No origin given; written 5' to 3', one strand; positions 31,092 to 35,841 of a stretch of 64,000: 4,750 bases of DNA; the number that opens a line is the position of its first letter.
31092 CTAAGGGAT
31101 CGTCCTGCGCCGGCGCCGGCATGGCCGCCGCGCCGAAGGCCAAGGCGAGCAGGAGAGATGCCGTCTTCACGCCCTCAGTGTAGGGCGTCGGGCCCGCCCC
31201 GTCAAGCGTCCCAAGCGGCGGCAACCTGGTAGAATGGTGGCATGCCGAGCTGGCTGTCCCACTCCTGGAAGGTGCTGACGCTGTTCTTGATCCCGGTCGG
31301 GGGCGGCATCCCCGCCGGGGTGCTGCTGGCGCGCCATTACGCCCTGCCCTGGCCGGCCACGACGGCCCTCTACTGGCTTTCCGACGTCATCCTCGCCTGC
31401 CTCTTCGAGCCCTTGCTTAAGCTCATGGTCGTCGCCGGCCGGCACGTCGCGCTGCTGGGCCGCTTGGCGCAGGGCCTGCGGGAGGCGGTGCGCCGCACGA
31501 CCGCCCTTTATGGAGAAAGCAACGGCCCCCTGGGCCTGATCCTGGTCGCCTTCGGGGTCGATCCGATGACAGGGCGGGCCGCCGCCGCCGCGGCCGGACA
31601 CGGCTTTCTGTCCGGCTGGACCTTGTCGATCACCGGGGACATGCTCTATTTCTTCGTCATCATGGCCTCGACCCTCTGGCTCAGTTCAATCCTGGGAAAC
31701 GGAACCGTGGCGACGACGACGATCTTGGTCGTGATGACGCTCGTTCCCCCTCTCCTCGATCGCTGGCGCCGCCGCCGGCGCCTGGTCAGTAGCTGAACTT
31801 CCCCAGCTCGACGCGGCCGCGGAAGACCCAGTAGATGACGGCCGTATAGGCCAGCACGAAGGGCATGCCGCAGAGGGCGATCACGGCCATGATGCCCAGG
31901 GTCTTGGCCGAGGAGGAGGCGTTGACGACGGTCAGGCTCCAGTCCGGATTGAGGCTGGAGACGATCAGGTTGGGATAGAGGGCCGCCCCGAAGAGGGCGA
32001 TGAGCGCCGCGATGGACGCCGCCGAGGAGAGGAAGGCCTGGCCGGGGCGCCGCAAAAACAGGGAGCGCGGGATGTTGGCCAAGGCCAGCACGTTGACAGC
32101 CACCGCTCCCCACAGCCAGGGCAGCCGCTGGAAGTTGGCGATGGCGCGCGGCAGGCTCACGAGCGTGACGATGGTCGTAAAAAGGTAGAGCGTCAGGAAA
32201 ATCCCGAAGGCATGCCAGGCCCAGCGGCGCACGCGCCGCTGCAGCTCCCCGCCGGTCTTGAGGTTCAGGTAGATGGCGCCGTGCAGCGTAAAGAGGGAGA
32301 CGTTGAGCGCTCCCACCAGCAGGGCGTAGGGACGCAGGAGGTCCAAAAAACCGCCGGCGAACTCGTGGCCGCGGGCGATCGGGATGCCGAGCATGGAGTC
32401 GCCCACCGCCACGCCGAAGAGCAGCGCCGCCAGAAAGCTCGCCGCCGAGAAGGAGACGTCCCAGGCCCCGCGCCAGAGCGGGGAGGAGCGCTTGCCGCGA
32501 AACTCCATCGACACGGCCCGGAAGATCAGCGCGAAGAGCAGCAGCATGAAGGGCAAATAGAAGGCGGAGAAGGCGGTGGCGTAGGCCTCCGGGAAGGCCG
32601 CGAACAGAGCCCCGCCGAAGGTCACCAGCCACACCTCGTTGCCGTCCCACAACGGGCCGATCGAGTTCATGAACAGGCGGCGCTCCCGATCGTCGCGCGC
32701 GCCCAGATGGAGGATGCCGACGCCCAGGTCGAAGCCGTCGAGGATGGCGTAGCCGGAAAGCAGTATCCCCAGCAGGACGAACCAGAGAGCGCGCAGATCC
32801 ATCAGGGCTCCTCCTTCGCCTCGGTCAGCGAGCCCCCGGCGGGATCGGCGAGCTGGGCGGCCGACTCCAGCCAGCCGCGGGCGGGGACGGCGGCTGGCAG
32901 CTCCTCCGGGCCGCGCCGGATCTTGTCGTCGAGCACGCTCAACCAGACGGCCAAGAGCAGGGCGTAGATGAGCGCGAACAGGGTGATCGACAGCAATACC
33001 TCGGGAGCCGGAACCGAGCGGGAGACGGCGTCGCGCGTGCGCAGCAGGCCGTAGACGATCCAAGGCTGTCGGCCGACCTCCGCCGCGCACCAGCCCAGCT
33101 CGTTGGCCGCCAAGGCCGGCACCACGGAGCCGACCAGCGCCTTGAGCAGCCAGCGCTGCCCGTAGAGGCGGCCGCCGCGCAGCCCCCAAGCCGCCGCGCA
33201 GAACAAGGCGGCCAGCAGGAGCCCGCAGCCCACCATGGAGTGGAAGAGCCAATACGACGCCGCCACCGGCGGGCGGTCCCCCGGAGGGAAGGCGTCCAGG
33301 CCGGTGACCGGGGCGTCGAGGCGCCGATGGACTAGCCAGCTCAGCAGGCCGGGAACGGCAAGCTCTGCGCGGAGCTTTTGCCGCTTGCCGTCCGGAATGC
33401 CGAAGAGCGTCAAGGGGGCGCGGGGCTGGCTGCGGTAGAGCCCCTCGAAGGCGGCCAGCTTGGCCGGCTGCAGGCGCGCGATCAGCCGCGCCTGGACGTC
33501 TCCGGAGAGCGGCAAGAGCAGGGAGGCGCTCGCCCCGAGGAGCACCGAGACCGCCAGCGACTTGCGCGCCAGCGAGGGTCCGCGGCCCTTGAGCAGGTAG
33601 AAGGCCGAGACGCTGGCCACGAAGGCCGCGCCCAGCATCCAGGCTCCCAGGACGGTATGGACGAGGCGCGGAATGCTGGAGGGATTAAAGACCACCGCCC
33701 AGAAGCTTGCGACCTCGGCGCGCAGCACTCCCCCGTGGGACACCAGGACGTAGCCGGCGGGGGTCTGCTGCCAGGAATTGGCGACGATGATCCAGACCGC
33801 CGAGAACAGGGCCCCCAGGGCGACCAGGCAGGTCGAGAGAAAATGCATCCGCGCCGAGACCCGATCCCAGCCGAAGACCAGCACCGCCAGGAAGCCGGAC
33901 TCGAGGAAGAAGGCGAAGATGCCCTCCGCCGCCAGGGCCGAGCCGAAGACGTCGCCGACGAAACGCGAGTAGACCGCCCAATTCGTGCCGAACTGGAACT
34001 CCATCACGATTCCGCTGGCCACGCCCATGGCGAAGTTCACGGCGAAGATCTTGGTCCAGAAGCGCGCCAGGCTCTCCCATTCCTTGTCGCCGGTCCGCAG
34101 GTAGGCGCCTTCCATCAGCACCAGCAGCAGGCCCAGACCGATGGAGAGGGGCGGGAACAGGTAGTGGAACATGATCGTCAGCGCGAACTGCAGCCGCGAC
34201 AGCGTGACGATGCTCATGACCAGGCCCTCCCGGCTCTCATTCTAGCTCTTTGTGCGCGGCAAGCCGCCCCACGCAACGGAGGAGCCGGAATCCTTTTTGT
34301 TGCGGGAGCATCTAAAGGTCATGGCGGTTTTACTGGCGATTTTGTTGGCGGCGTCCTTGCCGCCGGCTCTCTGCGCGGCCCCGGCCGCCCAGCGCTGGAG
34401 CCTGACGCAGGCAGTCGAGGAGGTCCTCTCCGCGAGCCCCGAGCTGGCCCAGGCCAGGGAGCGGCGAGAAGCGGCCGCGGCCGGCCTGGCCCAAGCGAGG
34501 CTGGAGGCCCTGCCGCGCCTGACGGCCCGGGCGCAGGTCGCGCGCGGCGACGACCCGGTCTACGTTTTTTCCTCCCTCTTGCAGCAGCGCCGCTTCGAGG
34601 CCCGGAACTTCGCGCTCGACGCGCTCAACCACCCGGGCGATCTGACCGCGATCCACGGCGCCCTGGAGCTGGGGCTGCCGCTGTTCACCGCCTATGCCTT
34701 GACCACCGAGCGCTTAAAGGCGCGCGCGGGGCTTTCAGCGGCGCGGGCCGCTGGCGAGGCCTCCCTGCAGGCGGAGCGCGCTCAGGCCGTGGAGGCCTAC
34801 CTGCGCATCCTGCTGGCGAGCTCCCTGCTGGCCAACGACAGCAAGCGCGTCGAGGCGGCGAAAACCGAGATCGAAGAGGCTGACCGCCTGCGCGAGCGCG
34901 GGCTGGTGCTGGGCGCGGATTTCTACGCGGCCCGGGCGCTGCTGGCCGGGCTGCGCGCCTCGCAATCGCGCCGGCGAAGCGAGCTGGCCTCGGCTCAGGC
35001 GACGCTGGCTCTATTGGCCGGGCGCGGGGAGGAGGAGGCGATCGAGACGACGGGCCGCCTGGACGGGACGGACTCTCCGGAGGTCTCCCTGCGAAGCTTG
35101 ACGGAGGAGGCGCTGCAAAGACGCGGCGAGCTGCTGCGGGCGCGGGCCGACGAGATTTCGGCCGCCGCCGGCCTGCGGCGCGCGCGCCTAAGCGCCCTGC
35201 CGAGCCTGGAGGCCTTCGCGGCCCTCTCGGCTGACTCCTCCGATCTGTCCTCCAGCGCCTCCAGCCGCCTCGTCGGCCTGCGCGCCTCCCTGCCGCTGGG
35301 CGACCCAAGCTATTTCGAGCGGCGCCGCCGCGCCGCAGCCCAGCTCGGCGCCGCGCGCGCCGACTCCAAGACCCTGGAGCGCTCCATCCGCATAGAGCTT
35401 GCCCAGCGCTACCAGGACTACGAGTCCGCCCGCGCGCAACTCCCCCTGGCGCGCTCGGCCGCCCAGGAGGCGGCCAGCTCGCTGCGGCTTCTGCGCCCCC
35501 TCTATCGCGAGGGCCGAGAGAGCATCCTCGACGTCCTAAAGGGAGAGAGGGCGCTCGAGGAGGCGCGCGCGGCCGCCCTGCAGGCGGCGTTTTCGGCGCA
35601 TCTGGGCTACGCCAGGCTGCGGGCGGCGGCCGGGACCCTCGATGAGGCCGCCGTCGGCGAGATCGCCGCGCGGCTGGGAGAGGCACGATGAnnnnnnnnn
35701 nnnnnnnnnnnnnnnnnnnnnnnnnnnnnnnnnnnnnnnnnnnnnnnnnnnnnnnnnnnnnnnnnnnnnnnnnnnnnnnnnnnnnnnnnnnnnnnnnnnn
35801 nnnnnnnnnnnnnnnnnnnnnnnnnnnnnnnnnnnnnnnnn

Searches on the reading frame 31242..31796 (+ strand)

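Call 45: search_protein_families(library=pfam, proteins=[window:31242-31796:+], max_evalue=0.0001)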
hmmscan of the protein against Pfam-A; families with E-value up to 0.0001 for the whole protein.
window:31242-31796:+ (184 aa): 0 families

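Call 73: search_protein_families(library=pfam, proteins=[window:31242-31796:+], max_evalue=1)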
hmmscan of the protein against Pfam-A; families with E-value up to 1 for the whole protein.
window:31242-31796:+ (184 aa): 1 family
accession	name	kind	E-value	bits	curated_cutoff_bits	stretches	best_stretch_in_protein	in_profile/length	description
PF05105.17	Phage_holin_4_1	-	0.95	10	22.2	1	87-161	4-81/116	Bacteriophage holin family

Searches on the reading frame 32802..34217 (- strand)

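Call 45: search_protein_families(library=pfam, proteins=[window:32802-34217:-], max_evalue=0.0001)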
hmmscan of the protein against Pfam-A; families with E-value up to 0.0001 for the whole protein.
window:32802-34217:- (471 aa): 1 family
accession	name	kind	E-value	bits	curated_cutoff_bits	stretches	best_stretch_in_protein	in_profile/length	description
PF01654.22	Cyt_bd_oxida_I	-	5.7e-167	555.9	26.2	1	6-437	1-418/418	Cytochrome bd terminal oxidase subunit I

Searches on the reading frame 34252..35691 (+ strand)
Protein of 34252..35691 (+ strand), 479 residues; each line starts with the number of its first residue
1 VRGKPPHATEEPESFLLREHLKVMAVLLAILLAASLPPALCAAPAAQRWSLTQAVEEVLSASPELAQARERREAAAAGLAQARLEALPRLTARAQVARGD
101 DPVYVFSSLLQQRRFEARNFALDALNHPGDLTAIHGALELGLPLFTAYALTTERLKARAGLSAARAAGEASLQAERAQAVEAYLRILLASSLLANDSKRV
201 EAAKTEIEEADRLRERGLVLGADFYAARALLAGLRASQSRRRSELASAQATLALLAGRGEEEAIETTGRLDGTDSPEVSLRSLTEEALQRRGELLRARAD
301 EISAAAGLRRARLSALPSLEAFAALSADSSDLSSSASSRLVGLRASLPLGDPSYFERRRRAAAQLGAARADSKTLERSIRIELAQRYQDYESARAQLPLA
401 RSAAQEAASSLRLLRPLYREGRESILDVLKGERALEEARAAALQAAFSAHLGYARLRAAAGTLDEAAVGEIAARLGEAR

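Call 45: search_protein_families(library=pfam, proteins=[window:34252-35691:+], max_evalue=0.0001)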
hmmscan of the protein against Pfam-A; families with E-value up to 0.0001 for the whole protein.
window:34252-35691:+ (479 aa): 1 family
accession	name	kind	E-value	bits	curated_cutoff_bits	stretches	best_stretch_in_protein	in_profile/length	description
PF02321.23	OEP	-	3.8e-31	108.8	22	2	283-461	4-187/187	Outer membrane efflux protein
